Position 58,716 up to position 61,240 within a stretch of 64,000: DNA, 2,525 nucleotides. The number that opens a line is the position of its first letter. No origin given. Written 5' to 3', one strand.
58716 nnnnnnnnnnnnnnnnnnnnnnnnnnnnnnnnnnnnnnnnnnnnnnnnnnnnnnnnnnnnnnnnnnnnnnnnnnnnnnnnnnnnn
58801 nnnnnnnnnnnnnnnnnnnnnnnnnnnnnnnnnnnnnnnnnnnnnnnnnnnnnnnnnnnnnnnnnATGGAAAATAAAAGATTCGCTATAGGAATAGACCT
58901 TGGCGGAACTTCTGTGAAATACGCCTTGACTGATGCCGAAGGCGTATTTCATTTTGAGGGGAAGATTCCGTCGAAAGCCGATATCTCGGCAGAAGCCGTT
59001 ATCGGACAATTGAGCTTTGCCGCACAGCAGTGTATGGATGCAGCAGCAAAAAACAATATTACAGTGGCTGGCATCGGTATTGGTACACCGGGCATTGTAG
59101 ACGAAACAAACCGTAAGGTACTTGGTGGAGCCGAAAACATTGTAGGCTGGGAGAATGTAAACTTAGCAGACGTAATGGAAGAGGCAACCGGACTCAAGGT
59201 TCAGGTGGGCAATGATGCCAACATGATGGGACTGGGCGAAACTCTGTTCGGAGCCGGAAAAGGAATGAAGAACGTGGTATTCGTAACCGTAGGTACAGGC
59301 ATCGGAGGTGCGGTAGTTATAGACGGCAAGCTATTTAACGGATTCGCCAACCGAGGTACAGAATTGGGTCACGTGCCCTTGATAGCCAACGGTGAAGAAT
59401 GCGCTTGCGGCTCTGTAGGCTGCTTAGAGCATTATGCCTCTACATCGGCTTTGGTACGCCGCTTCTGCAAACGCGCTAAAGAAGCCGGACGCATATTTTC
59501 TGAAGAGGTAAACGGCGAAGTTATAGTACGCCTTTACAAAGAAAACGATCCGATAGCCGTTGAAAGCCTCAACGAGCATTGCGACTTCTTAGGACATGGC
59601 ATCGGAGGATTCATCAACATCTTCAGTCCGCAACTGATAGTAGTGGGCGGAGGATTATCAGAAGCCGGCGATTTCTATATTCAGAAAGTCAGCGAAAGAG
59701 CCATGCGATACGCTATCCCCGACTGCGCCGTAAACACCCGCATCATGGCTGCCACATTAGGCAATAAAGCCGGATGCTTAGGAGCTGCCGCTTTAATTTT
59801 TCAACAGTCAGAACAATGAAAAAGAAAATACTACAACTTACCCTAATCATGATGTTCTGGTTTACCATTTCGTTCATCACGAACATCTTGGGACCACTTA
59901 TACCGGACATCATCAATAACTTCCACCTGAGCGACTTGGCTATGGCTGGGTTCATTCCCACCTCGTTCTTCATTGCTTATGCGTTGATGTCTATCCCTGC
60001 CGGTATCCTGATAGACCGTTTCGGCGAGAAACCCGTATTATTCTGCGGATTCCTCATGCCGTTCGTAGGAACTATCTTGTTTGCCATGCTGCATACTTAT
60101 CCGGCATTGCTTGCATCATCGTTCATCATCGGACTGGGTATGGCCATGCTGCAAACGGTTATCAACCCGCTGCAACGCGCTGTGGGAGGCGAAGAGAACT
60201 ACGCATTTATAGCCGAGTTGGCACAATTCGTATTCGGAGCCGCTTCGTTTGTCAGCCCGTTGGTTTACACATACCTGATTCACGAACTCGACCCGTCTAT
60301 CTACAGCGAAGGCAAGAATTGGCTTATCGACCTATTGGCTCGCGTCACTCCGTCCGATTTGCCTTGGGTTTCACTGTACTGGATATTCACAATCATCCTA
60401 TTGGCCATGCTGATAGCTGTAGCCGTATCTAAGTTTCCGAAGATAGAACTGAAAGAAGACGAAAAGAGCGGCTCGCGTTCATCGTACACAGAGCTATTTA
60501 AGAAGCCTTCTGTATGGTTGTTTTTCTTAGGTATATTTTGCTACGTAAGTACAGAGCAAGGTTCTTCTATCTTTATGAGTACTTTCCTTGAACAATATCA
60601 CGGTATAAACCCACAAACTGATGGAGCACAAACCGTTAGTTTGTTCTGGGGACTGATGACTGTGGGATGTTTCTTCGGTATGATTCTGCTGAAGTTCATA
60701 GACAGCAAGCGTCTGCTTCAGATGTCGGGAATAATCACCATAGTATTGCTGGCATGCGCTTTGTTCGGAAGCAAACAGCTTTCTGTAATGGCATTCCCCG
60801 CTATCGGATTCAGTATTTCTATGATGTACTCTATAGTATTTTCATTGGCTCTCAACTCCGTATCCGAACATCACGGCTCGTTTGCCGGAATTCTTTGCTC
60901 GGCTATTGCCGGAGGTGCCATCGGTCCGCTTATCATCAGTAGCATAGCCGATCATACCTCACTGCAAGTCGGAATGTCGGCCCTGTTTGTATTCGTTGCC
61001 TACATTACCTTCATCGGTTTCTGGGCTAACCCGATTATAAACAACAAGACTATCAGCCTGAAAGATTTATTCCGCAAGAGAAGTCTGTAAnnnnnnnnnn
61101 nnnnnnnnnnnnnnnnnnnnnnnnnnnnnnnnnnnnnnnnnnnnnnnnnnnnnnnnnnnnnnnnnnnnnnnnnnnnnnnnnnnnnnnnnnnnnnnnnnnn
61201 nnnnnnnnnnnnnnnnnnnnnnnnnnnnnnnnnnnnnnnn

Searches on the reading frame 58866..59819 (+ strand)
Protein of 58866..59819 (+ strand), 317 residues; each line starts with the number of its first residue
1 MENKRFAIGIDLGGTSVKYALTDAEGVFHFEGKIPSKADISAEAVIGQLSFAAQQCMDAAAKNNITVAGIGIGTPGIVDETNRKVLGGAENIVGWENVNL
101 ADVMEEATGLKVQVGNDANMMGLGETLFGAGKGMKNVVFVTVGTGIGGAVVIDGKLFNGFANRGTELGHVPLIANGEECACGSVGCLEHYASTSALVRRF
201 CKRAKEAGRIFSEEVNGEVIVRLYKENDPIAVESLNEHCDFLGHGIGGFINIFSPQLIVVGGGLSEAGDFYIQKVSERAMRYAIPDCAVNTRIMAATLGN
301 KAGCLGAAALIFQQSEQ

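Call 26: search_protein_families(library=pfam, proteins=[window:58866-59819:+])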
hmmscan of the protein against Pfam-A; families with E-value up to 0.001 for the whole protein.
window:58866-59819:+ (317 aa): 1 family
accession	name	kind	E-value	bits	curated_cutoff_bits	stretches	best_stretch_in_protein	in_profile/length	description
PF00480.26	ROK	-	1.5e-63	215.6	22.9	1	8-312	2-292/294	ROK family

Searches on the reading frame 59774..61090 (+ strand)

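Call 26: search_protein_families(library=pfam, proteins=[window:59774-61090:+])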
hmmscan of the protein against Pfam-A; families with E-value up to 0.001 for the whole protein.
window:59774-61090:+ (438 aa): 1 family
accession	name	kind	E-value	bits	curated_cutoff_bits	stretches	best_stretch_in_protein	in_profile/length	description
PF07690.21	MFS_1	-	3.8e-36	125.1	33.4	1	30-373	6-334/347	Major Facilitator Superfamily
